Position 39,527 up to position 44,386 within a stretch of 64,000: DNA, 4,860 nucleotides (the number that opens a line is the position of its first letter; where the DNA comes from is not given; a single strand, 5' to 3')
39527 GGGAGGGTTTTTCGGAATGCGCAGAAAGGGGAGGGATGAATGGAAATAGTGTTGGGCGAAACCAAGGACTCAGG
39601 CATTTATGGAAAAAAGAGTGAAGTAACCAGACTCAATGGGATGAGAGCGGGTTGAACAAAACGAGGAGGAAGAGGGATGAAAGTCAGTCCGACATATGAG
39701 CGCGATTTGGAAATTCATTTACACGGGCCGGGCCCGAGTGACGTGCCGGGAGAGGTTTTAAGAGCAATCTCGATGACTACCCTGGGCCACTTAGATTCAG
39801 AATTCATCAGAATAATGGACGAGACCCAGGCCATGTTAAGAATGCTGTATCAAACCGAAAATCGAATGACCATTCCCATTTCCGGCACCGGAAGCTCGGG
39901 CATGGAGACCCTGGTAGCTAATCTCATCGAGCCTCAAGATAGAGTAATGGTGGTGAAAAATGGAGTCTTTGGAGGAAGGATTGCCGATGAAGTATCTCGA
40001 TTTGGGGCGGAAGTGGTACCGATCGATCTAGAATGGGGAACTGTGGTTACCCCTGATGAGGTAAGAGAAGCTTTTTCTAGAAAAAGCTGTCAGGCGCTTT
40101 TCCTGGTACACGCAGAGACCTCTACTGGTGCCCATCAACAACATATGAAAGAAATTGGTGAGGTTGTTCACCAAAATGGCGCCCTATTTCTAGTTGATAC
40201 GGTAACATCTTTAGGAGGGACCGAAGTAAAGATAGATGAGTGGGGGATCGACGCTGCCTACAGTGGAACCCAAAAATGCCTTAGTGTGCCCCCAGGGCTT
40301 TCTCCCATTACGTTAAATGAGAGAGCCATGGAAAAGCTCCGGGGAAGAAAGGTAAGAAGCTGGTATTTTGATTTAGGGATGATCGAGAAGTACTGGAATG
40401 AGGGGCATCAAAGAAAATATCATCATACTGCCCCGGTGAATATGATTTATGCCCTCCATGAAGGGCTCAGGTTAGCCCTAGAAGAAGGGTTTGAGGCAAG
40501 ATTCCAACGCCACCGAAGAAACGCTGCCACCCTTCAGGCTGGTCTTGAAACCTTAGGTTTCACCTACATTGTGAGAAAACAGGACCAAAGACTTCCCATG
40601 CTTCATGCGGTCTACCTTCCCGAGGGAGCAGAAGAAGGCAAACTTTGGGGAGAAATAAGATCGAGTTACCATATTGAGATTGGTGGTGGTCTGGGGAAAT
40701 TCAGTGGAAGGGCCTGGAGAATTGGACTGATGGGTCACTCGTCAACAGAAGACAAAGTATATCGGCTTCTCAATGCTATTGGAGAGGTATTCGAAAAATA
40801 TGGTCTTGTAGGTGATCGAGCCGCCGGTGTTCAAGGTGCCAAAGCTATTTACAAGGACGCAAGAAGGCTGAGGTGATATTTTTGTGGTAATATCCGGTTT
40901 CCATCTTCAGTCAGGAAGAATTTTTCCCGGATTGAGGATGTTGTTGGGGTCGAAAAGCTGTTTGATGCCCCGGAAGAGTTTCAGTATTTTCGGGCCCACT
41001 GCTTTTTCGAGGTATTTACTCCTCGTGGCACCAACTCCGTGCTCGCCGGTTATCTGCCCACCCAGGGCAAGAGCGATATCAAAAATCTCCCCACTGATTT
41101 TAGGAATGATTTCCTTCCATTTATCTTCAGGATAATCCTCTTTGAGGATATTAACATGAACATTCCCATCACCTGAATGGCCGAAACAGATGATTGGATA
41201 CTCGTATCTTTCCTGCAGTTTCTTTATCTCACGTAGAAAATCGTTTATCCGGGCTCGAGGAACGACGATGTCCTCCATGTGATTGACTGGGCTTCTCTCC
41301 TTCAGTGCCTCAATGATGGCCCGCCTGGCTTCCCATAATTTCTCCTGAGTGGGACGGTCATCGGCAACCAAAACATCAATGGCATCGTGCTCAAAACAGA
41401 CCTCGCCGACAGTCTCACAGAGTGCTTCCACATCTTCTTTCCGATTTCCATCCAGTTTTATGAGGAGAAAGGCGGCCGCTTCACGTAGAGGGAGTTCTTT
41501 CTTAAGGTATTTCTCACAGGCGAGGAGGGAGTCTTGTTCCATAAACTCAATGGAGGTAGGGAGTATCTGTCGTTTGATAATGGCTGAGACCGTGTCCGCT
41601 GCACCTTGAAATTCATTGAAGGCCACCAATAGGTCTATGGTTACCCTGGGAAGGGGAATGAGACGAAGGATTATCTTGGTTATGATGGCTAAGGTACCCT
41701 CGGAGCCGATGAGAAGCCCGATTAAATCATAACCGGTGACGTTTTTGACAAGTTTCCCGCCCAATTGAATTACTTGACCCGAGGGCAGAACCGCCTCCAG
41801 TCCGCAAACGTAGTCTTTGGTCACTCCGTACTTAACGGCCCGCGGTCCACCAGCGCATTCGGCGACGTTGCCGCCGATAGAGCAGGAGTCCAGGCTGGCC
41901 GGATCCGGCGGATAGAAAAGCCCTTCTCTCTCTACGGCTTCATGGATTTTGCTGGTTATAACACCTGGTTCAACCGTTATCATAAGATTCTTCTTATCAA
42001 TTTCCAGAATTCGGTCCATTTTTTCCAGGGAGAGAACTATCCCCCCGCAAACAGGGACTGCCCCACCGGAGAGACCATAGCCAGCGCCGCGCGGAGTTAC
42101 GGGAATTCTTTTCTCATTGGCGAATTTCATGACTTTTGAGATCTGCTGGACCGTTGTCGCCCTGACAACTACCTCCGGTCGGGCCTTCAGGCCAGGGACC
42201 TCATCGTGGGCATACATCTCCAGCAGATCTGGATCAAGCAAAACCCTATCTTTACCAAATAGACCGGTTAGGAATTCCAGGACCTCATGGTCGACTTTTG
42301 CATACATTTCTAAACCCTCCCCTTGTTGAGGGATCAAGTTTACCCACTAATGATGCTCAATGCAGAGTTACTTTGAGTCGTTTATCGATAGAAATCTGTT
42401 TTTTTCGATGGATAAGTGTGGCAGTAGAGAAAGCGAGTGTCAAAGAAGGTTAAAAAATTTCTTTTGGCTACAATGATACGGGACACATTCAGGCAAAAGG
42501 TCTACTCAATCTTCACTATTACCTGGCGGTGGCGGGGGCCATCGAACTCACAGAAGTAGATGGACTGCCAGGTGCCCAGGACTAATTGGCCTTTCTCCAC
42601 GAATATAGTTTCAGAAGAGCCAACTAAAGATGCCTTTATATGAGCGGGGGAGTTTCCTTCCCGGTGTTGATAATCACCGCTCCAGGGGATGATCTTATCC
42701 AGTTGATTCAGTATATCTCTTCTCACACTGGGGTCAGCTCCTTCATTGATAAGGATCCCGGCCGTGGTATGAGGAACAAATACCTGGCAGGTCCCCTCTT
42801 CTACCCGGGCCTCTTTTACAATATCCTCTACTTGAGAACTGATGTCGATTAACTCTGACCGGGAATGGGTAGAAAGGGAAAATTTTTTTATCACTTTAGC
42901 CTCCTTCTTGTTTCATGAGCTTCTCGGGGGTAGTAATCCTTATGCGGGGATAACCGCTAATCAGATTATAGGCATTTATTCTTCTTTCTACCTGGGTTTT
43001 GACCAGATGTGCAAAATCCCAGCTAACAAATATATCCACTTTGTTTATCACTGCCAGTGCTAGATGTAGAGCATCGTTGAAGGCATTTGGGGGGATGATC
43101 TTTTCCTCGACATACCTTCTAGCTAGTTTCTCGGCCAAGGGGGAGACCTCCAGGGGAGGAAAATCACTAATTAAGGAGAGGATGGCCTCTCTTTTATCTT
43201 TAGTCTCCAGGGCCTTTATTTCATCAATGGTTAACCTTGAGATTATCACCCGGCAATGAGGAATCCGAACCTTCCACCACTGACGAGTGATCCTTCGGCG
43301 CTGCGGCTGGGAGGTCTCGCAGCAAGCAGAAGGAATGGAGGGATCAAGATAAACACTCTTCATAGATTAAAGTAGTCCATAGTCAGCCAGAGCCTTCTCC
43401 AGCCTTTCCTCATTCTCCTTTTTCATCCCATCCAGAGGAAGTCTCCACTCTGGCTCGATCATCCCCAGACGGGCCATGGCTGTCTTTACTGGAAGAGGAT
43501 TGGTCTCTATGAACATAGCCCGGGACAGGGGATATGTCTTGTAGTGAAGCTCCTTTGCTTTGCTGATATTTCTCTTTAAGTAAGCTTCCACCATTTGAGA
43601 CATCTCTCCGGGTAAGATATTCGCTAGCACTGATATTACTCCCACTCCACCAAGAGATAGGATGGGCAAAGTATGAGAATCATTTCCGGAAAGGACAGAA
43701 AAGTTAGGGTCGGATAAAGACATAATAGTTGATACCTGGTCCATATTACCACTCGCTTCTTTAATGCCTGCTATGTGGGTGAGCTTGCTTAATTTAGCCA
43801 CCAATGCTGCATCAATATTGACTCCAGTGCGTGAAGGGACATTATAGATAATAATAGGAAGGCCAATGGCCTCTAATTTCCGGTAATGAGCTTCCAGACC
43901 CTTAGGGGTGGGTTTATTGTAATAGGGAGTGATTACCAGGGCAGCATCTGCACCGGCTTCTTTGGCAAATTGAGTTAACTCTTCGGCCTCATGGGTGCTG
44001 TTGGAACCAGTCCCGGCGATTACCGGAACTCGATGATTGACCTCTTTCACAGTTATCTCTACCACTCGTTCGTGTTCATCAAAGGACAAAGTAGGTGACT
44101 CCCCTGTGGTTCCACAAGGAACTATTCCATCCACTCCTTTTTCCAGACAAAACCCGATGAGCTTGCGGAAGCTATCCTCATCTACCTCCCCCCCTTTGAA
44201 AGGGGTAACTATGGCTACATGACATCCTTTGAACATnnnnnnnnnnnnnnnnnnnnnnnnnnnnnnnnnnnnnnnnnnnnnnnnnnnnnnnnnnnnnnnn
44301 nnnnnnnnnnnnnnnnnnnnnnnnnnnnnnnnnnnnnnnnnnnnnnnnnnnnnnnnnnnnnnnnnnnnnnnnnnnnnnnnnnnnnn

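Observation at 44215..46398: Single 727-aa ORF fusing diaminopimelate decarboxylase (LysA) to diaminopimelate epimerase (DapF)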

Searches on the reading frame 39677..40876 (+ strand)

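Call 52: search_protein_families(library=pfam, proteins=[window:39677-40876:+], max_evalue=0.00001)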
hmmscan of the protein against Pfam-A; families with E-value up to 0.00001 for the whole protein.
window:39677-40876:+ (399 aa): 1 family
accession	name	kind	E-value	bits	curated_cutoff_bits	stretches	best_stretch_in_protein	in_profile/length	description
PF00266.25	Aminotran_5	-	1.5e-30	106.9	21.5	1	35-312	33-314/371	Aminotransferase class-V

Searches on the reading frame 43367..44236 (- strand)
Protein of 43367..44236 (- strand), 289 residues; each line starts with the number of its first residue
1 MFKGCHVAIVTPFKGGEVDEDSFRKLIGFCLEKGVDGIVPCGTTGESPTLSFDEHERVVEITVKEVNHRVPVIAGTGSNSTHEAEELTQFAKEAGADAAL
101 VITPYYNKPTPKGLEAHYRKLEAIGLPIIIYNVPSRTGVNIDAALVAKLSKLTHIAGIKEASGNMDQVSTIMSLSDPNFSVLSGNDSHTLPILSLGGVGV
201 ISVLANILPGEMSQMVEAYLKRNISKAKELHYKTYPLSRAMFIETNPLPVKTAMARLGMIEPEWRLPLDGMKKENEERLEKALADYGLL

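Call 4: search_protein_families(library=pfam, proteins=[window:43367-44236:-])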
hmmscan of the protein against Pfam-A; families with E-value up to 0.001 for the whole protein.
window:43367-44236:- (289 aa): 1 family
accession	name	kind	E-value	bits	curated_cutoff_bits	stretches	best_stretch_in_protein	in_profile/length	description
PF00701.28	DHDPS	-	4.6e-93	311.5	22.1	1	2-284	2-287/289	Dihydrodipicolinate synthetase family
